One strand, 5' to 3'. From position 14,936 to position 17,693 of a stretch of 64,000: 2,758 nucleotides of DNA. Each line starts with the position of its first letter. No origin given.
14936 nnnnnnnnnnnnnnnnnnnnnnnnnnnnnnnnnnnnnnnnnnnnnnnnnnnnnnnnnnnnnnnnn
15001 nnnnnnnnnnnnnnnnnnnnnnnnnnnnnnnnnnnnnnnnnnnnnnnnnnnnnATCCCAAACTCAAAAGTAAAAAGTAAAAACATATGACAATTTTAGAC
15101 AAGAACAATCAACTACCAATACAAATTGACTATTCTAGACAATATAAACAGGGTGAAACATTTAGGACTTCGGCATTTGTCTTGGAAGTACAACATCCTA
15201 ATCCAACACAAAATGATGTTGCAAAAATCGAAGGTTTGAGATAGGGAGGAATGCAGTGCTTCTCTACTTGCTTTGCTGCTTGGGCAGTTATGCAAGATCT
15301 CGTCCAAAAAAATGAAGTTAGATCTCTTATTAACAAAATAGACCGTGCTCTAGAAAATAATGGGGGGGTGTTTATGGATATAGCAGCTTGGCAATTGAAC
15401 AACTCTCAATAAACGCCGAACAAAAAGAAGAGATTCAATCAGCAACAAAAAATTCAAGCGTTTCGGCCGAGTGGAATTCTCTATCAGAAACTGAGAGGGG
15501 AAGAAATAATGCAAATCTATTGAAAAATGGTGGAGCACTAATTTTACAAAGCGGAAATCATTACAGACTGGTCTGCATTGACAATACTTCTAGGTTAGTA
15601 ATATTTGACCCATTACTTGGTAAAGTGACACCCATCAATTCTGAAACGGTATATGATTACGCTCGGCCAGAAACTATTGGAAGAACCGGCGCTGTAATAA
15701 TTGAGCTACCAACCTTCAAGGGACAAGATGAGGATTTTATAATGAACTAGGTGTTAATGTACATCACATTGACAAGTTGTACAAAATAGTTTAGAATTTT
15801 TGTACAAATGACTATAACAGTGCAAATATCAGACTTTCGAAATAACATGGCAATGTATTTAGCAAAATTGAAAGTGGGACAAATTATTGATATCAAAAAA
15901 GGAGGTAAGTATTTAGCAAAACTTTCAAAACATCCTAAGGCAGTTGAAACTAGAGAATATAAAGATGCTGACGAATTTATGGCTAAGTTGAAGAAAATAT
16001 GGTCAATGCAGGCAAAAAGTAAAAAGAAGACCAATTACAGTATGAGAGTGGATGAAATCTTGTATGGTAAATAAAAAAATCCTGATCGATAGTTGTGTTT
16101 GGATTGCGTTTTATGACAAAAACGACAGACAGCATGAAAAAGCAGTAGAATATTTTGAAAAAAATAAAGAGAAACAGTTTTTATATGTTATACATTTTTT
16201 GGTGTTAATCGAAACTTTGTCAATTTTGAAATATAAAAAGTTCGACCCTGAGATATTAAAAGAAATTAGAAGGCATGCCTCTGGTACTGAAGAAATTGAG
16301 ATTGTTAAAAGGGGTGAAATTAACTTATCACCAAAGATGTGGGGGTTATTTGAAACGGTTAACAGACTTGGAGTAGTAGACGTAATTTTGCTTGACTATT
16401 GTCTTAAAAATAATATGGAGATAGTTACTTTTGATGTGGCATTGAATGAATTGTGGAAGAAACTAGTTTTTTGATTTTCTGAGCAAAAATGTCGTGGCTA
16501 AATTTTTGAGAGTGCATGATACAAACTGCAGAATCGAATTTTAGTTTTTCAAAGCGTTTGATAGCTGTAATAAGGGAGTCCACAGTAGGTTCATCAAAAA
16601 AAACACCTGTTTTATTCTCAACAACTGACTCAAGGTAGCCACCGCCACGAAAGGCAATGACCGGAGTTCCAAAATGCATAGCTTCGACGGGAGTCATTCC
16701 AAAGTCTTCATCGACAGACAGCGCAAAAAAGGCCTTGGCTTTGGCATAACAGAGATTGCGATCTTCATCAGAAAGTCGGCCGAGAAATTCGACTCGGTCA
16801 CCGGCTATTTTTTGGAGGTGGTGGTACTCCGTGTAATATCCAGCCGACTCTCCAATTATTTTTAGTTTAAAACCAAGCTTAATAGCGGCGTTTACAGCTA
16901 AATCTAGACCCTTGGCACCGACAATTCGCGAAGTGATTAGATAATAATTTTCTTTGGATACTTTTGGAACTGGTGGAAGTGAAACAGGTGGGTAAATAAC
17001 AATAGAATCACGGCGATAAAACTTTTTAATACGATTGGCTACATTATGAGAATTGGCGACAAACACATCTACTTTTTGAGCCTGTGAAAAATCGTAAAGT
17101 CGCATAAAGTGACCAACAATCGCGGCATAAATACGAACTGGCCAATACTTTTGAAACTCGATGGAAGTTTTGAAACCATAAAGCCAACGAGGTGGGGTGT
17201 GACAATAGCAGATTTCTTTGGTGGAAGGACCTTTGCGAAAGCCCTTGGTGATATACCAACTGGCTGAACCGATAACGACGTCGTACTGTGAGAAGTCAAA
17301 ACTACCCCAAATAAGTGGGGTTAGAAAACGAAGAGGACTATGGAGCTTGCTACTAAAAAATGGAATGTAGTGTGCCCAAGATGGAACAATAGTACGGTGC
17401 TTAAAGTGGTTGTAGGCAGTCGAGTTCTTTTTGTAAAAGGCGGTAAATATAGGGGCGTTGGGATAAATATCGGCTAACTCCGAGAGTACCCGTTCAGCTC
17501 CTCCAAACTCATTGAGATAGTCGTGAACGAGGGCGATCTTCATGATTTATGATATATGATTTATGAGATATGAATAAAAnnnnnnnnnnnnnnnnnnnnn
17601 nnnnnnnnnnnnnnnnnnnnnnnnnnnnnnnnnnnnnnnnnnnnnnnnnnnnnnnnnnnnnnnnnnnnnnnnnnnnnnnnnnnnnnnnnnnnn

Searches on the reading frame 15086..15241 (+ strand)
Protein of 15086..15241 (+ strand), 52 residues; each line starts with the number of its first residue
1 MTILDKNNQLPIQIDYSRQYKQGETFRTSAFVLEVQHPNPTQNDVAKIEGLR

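Call 114: search_protein_families(library=pfam, proteins=[window:15086-15241:+], max_evalue=1)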
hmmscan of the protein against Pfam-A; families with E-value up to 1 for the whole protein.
window:15086-15241:+ (52 aa): 1 family
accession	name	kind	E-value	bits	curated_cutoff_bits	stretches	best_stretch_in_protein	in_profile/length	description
PF23730.1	CILP_8th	-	0.17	12.3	27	1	12-44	105-137/168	Cartilage intermediate layer protein 1-like domain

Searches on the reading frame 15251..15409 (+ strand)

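Call 114: search_protein_families(library=pfam, proteins=[window:15251-15409:+], max_evalue=1)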
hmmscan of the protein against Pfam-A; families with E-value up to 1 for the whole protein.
window:15251-15409:+ (53 aa): 2 families
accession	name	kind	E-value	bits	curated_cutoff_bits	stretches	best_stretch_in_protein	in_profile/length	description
PF01250.22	Ribosomal_S6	-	0.028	15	27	1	14-49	8-43/90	Ribosomal protein S6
PF08858.15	IDEAL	-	0.13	12.5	22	1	14-37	2-25/37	IDEAL domain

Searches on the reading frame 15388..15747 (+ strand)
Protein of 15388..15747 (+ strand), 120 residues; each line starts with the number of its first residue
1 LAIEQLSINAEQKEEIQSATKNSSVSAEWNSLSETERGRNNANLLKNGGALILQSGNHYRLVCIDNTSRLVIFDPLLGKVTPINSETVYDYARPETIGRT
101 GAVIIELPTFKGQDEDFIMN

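Call 114: search_protein_families(library=pfam, proteins=[window:15388-15747:+], max_evalue=1)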
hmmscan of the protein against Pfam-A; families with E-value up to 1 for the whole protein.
window:15388-15747:+ (120 aa): 1 family
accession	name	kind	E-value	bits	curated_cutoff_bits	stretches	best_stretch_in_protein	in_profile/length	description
PF09907.15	HigB_toxin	-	0.017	15.8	27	1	25-64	13-52/74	HigB_toxin, RelE-like toxic component of a toxin-antitoxin system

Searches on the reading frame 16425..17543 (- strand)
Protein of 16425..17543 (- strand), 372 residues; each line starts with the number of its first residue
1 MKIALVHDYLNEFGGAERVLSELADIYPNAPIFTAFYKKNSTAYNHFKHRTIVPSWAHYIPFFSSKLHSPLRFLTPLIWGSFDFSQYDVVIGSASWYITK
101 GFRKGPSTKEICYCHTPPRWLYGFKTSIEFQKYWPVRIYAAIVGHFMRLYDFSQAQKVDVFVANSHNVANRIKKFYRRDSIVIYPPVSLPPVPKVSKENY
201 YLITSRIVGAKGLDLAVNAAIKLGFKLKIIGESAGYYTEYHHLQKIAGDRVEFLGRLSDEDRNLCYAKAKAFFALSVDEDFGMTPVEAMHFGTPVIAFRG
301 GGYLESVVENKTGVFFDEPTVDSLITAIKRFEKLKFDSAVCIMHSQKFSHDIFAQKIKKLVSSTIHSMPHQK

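Call 42: search_protein_families(library=pfam, proteins=[window:16425-17543:-], max_evalue=1)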
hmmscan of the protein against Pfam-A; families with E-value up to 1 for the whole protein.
window:16425-17543:- (372 aa): 4 families
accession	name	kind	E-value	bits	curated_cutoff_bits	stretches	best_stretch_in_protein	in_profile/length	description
PF00534.26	Glycos_transf_1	-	2.5e-27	95.9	26.4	1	193-335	10-159/172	Glycosyl transferases group 1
PF13692.12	Glyco_trans_1_4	-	2.7e-17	63.8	27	1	202-330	5-138/142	Glycosyl transferases group 1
PF13439.12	Glyco_transf_4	-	1.4e-06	28.9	28.5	1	14-188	2-167/170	Glycosyltransferase Family 4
PF20706.3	GT4-conflict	-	2.3e-05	24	26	1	192-306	191-319/385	Family 4 Glycosyltransferase in conflict systems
